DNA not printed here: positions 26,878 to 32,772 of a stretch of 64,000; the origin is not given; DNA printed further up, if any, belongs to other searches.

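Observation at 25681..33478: Minus-strand unit of PEP-CTERM protein, 1864-aa repeat-rich hydrolase and secreted Kelch propeller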

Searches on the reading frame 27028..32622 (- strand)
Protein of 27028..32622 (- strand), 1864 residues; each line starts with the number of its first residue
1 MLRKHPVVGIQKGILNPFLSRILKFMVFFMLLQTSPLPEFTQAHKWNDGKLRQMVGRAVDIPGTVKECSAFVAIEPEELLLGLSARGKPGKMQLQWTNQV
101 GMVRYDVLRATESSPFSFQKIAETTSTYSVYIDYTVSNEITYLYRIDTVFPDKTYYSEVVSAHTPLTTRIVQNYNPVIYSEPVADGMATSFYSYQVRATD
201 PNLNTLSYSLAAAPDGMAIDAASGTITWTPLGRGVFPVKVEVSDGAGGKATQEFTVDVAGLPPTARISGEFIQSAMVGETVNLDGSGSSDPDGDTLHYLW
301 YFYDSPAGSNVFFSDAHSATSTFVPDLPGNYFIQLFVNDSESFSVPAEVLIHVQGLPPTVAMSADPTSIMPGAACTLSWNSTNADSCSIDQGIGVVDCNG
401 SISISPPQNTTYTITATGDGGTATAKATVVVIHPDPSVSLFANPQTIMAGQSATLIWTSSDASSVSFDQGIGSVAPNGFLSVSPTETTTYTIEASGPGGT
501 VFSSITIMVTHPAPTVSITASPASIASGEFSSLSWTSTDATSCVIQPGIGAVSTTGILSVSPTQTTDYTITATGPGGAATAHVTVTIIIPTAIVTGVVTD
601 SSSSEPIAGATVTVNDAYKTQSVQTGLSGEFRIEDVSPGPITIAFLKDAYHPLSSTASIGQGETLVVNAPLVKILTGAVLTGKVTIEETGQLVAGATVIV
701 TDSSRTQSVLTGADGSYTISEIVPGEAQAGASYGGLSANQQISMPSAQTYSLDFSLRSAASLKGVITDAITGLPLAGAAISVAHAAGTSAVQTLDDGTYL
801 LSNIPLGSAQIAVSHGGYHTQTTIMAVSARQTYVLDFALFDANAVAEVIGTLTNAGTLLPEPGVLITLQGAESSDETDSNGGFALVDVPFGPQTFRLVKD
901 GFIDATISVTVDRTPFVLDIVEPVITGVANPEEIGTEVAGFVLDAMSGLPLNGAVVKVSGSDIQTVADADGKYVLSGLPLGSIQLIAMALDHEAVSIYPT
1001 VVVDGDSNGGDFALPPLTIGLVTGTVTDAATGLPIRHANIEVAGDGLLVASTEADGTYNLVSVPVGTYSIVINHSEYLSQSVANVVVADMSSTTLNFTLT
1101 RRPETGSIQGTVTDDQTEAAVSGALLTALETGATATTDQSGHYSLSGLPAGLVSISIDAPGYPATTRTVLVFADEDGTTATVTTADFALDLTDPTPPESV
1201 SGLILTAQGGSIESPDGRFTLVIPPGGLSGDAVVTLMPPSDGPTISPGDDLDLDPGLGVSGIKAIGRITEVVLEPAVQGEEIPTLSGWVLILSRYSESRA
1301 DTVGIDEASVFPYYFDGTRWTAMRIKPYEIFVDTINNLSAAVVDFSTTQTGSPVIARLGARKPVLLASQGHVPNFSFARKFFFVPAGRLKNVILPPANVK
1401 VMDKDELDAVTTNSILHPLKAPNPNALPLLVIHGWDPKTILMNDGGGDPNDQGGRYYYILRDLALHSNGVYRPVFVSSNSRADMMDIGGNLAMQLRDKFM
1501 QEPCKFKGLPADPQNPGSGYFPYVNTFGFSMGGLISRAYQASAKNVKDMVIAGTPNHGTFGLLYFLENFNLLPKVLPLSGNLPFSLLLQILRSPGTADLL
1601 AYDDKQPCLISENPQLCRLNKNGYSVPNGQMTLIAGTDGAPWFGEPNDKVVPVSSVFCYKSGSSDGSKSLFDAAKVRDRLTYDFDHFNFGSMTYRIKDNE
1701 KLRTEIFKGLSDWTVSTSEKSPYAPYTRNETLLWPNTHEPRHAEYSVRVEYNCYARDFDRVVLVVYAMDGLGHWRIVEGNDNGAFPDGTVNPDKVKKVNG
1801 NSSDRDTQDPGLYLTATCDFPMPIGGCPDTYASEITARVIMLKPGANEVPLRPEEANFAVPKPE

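Call 6: search_protein_families(library=pfam, proteins=[window:27028-32622:-], max_evalue=0.01)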
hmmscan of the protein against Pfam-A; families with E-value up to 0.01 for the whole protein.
window:27028-32622:- (1864 aa): 15 families
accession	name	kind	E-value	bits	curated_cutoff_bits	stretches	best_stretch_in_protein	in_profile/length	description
PF13620.12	CarboxypepD_reg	-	4.8e-79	261.2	32.3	7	1022-1100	2-82/82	Carboxypeptidase regulatory-like domain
PF13715.12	CarbopepD_reg_2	-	2.5e-59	197.7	32.2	7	1108-1176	1-69/88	CarboxypepD_reg-like domain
PF17802.7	SpaA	-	4.1e-12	46.5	23.1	0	599-640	8-53/91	Prealbumin-like fold domain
PF05345.18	He_PIG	-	1.9e-11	44.7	24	1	176-258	2-95/96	Putative Ig domain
PF22352.2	K319L-like_PKD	-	2.8e-11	43.7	27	1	278-352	11-83/84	K319L-like, PKD domain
PF08308.17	PEGA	-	1.5e-09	38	20.8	0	801-839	29-67/71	PEGA domain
PF09430.16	EMC7_beta-sandw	-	6.5e-09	36.5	26.6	0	1049-1082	22-55/122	ER membrane protein complex subunit 7, beta-sandwich domain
PF18911.6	PKD_4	-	1.1e-08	35.4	27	1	273-341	12-72/85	PKD domain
PF17210.9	SdrD_B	-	3.6e-08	34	29.7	0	1114-1189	17-99/112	SdrD B-like domain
PF02010.21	REJ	-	1.9e-06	27.2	25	1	211-322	35-151/452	REJ domain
PF24908.1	Ig_SIBA-E_2nd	-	4.2e-06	27.3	27.8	1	192-256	16-86/117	Integrin beta-like protein A-E, second Ig-like domain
PF21027.3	Sde0182_C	-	2.9e-05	25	27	1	280-307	1-28/83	Cellulose-binding protein Sde0182, C-terminal domain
PF25020.1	TTR_TEN1-4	-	0.00063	20.1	27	0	592-667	7-81/86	Teneurin TTR-like domain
PF17892.7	Cadherin_5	-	0.0017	18.6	26.5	0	198-258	33-97/98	Cadherin-like domain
PF07679.22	I-set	-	0.0062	17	23.7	0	557-587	60-90/90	Immunoglobulin I-set domain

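Call 7: search_protein_families(library=ncbifam, proteins=[window:27028-32622:-], max_evalue=0.1)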
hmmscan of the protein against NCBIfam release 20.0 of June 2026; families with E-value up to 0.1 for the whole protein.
window:27028-32622:- (1864 aa): 5 families
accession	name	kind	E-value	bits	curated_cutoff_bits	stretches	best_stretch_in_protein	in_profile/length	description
NF052345.1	S_layer_anammox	exception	9.4e-45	152.5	1400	7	1017-1101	1310-1393/1596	Kustd1514 family S-layer glycoprotein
TIGR04056.1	OMP_RagA_SusC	subfamily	1e-13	50.6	368.25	3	594-645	3-51/981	SusC/RagA family TonB-linked outer membrane protein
NF038112.1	myxo_dep_M36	subfamily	1.2e-10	39.2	1500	1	272-615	1201-1495/1604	myxosortase-dependent M36 family metallopeptidase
NF012211.1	tand_rpt_95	domain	2e-06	27.6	90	1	199-259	20-85/98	tandem-95 repeat protein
NF041898.1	pec_ly_PelI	equivalog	0.00049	19.2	620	1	92-156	35-100/349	pectate lyase PelI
